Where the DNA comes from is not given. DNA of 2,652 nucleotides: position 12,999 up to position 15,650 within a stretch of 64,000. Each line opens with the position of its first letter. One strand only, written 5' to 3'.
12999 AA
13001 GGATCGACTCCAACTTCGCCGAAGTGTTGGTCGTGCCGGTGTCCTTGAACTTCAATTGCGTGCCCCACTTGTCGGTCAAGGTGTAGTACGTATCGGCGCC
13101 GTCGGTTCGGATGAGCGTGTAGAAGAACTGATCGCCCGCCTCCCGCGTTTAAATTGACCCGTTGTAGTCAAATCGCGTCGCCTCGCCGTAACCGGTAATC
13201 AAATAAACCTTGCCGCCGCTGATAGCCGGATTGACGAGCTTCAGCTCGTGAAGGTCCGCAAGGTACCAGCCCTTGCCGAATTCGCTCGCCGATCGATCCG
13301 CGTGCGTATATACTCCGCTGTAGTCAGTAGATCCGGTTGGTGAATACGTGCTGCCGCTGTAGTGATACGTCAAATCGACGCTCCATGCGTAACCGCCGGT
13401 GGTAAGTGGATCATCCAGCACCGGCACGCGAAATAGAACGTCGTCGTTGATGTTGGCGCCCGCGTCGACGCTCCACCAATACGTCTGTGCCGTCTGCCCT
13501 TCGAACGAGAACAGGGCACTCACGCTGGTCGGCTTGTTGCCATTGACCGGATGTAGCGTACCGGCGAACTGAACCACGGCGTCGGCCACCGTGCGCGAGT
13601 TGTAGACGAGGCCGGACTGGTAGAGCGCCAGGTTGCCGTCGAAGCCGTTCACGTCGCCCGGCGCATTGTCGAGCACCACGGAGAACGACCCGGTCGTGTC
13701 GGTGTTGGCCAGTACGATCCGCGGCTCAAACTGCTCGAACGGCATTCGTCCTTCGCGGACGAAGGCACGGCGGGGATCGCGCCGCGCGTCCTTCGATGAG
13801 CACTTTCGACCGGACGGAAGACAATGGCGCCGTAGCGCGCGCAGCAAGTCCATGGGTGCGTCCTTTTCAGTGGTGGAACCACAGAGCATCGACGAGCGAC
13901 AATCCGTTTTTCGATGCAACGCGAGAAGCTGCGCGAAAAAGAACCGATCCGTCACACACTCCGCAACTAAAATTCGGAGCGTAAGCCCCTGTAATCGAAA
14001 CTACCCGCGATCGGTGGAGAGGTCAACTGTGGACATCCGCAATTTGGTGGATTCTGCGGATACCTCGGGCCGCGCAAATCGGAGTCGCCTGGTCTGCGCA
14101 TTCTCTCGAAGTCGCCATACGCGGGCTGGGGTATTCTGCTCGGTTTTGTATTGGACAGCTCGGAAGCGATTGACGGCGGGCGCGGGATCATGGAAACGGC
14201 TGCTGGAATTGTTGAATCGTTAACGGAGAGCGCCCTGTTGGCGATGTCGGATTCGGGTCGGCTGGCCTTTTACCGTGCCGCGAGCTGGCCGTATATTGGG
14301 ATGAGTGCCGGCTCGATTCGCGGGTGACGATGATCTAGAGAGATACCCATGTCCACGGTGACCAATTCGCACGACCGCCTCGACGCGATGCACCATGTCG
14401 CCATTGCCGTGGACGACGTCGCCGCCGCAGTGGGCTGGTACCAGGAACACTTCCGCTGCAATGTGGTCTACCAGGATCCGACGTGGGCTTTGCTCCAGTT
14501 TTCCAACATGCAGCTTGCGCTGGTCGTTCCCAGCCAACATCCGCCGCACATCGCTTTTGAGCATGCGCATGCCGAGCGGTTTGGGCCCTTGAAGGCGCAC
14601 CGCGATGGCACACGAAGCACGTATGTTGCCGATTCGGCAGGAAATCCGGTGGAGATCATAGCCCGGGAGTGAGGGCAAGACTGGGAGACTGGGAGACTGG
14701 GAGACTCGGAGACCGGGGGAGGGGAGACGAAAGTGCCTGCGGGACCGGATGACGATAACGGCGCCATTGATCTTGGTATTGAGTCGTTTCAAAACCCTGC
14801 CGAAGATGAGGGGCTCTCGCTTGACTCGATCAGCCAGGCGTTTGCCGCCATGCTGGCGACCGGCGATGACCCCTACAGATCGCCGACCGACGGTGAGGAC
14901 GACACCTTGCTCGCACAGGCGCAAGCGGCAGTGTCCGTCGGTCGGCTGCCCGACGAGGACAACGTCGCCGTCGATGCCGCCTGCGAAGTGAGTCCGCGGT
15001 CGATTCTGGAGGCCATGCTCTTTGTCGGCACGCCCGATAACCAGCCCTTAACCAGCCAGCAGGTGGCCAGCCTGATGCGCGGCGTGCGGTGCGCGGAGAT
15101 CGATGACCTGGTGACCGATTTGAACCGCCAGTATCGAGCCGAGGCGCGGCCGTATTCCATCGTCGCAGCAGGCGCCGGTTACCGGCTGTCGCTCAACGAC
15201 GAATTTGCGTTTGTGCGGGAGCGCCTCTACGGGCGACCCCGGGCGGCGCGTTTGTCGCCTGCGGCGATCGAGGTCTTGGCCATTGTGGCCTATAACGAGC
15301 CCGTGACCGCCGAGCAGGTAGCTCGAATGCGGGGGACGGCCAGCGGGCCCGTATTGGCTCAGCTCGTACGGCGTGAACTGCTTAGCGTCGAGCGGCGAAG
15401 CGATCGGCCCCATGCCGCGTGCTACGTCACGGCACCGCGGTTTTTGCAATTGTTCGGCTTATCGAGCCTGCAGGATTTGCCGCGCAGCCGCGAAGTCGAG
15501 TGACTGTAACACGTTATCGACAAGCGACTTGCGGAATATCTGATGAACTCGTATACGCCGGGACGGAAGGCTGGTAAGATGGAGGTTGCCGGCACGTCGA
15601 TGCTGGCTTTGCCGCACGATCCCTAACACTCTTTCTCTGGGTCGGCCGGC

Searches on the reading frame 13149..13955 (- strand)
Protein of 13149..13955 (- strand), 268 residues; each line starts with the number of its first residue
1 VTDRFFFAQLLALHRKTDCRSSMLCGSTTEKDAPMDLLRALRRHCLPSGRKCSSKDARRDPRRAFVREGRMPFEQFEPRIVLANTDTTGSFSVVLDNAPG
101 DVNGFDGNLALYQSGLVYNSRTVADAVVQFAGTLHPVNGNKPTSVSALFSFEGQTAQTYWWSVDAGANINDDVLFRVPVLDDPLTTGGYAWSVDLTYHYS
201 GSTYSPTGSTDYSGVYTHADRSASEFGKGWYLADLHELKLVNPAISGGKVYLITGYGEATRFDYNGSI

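Call 3: search_protein_families(library=pfam, proteins=[window:13149-13955:-], max_evalue=0.01)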
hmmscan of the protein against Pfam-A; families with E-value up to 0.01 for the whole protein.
window:13149-13955:- (268 aa): 0 families

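Call 4: search_protein_families(library=ncbifam, proteins=[window:13149-13955:-], max_evalue=0.01)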
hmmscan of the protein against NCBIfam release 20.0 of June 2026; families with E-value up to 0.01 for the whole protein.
window:13149-13955:- (268 aa): 0 families

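Call 44: search_protein_families(library=pfam, proteins=[window:13152-13955:-], max_evalue=1)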
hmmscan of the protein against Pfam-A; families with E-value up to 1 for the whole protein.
window:13152-13955:- (268 aa): 1 family
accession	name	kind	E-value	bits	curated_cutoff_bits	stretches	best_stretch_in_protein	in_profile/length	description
PF11066.14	DUF2867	-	0.14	12.9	27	0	59-163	63-131/142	Protein of unknown function (DUF2867)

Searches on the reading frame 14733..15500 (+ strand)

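Call 44: search_protein_families(library=pfam, proteins=[window:14733-15500:+], max_evalue=1)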
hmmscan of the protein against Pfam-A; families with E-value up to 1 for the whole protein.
window:14733-15500:+ (256 aa): 3 families
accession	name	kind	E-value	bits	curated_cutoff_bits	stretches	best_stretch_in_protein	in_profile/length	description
PF04079.22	SMC_ScpB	-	1.6e-36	125.7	27.4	1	91-251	2-159/160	Segregation and condensation complex subunit ScpB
PF24076.1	DUF7368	-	0.07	13.4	27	1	78-163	75-158/163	Family of unknown function (DUF7368)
PF14824.11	Sirohm_synth_M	-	0.17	11.9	25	1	205-216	14-25/28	Sirohaem biosynthesis protein central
